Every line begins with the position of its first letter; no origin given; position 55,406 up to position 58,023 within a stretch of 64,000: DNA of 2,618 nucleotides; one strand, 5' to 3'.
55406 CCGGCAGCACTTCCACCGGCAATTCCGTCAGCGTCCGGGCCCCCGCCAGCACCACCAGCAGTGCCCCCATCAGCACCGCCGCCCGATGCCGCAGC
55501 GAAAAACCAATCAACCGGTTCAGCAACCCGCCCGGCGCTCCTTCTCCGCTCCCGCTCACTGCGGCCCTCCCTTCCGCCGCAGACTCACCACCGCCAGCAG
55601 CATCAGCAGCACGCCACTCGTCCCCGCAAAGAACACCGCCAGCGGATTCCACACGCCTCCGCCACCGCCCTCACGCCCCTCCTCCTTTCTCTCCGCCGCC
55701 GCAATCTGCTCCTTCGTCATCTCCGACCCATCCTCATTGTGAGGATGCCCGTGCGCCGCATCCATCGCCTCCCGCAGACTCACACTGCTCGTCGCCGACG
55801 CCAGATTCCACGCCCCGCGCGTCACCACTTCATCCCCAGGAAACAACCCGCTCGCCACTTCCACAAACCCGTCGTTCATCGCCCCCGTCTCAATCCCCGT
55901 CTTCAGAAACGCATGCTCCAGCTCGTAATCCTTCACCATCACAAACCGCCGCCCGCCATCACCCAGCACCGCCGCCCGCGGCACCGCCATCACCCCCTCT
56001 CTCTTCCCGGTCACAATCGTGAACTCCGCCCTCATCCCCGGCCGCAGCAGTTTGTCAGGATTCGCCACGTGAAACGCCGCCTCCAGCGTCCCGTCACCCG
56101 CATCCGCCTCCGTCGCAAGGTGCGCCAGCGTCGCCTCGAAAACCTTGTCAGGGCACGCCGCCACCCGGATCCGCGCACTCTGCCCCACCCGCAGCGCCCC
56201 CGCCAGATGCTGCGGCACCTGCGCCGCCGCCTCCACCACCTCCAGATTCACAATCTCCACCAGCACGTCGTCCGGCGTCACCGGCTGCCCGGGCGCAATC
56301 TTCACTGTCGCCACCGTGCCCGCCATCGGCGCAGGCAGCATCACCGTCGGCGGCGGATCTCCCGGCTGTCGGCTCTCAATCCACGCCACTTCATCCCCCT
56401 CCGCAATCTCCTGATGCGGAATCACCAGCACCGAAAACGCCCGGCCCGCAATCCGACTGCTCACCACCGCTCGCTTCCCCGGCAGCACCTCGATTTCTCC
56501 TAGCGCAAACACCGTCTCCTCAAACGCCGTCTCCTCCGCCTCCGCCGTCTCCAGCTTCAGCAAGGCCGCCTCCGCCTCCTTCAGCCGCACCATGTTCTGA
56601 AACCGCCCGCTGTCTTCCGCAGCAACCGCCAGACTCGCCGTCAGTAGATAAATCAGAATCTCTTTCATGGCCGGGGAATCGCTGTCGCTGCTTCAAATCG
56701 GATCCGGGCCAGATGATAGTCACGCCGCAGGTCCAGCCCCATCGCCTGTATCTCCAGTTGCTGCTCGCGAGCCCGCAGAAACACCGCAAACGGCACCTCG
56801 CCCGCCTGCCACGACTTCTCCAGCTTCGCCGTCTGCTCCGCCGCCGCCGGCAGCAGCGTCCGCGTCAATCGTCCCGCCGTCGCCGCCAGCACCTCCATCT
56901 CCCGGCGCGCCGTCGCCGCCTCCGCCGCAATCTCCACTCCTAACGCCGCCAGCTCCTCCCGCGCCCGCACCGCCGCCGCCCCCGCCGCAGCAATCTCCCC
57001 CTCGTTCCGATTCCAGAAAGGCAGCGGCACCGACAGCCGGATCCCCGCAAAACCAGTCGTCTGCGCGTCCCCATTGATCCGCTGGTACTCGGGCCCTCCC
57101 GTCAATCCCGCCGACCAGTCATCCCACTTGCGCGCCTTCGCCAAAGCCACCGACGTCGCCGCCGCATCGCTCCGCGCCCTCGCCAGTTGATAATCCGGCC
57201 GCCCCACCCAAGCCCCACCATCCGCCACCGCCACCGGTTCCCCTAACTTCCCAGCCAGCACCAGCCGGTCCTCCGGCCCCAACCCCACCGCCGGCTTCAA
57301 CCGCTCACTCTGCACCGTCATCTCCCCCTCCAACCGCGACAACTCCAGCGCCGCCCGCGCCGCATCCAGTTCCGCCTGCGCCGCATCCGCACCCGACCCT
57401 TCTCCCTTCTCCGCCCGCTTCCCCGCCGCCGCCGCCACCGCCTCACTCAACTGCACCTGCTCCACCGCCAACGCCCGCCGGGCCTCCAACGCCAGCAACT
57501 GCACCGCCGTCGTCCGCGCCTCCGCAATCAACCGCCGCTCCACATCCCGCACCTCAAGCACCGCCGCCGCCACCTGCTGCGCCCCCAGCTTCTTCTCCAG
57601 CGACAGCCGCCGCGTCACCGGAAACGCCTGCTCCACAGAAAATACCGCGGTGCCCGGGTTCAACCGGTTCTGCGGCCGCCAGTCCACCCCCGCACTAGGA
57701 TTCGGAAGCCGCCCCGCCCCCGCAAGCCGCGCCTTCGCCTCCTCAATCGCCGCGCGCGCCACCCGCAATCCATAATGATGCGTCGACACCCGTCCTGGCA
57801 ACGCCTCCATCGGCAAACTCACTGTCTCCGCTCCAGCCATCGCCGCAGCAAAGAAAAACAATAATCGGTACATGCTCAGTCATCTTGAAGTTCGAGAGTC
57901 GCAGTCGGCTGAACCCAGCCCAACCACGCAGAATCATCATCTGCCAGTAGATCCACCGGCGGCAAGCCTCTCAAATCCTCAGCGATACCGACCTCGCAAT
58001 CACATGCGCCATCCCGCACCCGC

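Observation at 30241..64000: Extreme orientation-independent strand asymmetry at synonymous sites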

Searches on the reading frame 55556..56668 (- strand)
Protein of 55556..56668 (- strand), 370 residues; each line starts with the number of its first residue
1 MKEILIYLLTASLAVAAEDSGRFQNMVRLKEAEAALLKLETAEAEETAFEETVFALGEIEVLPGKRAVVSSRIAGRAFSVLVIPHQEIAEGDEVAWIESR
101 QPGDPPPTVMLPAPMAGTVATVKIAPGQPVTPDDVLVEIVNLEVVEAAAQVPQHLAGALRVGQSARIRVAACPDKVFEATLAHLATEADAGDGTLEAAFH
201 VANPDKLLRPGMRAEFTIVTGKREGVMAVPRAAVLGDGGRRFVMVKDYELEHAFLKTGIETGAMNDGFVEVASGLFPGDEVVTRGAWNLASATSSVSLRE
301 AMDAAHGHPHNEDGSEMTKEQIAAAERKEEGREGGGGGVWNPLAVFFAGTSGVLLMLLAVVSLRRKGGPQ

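Call 6: search_protein_families(library=pfam, proteins=[window:55556-56668:-])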
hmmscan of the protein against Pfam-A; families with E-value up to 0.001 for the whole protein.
window:55556-56668:- (370 aa): 2 families
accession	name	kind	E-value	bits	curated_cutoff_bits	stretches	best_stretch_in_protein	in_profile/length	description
PF16576.10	HlyD_D23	-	6.1e-21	75.1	30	1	102-214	102-214/214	Barrel-sandwich domain of CusB or HlyD membrane-fusion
PF13437.12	HlyD_3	-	2.5e-13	51.1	22.2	1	113-211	4-106/106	HlyD family secretion protein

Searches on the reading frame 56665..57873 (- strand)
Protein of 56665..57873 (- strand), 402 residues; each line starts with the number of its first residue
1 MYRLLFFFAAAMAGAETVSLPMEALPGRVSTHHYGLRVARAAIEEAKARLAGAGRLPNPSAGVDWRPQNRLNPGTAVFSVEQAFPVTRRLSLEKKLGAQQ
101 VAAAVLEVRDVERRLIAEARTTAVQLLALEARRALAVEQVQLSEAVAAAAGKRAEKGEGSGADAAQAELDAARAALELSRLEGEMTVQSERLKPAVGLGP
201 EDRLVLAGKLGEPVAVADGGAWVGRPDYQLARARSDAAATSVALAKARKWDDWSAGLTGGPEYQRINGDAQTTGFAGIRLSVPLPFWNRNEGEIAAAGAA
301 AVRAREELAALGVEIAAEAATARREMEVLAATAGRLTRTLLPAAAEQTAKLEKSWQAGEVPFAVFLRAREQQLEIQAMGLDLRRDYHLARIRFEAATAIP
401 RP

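Call 27: search_protein_families(library=pfam, proteins=[window:56665-57873:-])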
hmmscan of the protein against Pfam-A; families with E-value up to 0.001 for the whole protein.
window:56665-57873:- (402 aa): 1 family
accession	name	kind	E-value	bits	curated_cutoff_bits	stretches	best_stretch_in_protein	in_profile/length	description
PF02321.23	OEP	-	1.2e-32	113.7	22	2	225-397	12-186/187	Outer membrane efflux protein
